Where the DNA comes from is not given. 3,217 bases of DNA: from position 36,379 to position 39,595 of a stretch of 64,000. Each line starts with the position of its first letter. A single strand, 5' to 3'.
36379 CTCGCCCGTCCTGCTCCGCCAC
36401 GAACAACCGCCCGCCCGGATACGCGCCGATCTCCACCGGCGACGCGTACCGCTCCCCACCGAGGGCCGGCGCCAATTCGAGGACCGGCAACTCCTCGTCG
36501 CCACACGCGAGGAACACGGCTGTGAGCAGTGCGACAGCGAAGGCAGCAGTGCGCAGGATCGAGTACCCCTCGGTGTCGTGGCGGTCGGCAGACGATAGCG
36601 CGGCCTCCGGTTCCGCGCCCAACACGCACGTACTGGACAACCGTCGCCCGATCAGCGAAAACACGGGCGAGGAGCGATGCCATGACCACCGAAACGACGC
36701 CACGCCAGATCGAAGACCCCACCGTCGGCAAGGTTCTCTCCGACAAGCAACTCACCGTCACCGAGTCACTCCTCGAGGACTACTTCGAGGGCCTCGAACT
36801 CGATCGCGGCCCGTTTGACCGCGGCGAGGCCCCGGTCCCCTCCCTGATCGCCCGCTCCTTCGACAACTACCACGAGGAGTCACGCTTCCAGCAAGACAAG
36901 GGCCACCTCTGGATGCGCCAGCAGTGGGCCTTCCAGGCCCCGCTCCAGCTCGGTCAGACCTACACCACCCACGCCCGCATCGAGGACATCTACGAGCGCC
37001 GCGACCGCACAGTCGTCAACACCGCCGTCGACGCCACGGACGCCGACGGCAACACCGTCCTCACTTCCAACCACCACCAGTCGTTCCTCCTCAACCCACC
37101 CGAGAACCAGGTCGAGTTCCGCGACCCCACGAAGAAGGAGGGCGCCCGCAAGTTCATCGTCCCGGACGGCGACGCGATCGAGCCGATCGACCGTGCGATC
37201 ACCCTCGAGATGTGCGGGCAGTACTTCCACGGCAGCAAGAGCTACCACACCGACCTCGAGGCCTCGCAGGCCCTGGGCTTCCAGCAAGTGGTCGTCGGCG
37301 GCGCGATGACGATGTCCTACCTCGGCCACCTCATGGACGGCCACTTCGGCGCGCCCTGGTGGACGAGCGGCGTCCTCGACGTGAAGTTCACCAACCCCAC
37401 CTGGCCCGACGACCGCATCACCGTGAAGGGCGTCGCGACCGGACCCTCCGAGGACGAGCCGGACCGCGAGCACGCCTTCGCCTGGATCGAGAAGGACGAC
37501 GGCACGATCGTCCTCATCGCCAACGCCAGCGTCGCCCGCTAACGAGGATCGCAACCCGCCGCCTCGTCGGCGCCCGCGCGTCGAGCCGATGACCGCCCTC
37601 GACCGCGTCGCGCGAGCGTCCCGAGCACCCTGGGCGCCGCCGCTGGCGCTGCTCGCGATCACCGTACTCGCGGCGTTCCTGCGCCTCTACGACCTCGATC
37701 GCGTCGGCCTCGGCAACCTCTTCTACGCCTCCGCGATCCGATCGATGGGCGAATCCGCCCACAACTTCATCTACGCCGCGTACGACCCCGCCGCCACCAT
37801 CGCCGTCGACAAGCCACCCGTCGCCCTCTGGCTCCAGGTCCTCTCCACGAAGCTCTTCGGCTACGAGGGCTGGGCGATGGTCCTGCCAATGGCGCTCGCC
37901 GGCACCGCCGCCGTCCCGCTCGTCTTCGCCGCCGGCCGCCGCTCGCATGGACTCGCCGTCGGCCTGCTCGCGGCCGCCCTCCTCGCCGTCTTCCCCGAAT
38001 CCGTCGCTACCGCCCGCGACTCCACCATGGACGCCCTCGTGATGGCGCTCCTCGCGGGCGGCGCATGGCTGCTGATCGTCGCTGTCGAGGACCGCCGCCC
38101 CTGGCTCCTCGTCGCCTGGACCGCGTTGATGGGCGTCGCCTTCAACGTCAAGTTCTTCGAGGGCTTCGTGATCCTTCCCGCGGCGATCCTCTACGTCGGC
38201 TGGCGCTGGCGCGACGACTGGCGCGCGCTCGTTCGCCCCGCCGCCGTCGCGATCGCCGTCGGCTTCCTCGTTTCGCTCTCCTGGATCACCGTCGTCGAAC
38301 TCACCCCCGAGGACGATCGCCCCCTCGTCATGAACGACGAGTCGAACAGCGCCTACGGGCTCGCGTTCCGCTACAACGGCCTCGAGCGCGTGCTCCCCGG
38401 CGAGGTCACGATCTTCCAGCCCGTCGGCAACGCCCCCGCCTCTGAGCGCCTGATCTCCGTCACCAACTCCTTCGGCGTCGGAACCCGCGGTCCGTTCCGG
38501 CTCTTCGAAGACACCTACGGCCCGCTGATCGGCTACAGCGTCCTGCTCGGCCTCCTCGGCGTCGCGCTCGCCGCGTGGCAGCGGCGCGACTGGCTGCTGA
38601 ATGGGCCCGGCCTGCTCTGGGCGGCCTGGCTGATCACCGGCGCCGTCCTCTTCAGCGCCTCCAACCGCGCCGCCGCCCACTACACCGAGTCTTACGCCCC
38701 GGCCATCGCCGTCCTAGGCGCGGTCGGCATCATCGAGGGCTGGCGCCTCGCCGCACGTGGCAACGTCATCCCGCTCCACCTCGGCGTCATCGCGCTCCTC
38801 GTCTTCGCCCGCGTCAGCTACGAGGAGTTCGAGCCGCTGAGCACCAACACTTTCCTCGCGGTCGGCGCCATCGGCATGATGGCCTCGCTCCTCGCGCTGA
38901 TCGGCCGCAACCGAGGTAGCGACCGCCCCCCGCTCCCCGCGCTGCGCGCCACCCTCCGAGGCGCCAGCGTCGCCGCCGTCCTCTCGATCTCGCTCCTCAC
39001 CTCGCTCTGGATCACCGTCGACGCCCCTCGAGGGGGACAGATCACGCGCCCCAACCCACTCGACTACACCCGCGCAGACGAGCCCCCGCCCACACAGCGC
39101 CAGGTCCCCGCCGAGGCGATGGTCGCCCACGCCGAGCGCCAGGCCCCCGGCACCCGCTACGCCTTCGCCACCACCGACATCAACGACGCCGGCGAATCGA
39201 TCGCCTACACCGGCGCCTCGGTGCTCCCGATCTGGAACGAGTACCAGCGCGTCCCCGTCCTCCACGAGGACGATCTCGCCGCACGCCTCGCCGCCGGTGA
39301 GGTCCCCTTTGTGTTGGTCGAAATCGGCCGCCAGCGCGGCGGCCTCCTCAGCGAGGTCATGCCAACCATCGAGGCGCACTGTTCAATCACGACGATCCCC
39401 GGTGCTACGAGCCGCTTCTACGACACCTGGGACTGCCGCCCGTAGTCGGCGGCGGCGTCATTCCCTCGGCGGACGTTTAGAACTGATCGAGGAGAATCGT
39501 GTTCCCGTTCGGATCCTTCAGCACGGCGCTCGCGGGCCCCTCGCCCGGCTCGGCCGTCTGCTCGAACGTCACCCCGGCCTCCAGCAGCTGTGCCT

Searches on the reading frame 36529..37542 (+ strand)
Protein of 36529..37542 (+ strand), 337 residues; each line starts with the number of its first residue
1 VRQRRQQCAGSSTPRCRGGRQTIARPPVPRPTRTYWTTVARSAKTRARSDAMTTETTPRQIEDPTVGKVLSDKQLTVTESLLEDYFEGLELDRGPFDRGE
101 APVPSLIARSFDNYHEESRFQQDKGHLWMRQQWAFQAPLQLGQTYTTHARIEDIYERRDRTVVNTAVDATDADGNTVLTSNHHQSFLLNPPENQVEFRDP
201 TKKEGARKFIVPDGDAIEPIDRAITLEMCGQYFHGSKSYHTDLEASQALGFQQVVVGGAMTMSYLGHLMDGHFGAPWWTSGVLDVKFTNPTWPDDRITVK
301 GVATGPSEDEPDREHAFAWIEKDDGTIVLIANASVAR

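Call 51: search_protein_families(library=pfam, proteins=[window:36529-37542:+], max_evalue=0.0001)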
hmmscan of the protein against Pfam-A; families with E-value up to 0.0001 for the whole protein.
window:36529-37542:+ (337 aa): 1 family
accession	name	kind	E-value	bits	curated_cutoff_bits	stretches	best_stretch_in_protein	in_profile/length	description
PF01575.25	MaoC_dehydratas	-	4e-07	30.1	27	1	240-305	37-103/123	MaoC like domain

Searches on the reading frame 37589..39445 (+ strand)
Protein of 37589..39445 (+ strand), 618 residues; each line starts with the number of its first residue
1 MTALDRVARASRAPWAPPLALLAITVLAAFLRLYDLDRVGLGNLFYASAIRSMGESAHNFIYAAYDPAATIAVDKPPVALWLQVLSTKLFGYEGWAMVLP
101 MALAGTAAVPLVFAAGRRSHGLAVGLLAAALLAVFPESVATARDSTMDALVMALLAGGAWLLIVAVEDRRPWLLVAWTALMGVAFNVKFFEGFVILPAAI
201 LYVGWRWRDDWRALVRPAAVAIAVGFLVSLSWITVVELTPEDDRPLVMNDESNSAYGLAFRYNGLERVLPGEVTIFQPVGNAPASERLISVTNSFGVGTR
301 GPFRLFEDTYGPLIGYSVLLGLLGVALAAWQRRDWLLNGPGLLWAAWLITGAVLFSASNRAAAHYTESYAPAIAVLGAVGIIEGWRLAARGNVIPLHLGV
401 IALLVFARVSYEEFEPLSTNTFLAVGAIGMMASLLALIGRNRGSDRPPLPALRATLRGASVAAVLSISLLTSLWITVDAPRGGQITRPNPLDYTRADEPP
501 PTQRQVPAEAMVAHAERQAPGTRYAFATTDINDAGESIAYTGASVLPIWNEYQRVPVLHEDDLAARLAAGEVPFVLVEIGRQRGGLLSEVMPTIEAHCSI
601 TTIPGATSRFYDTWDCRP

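Call 51: search_protein_families(library=pfam, proteins=[window:37589-39445:+], max_evalue=0.0001)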
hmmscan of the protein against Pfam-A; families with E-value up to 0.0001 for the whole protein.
window:37589-39445:+ (618 aa): 2 families
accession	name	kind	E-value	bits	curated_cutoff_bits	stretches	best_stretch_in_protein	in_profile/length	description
PF13231.12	PMT_2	-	2.8e-23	83.3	26.1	1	74-232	1-160/160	Dolichyl-phosphate-mannose-protein mannosyltransferase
PF24878.1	YkcB_C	-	6.6e-05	23.2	27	0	512-594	2-82/85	Putative mannosyltransferase YkcB-like, C-terminal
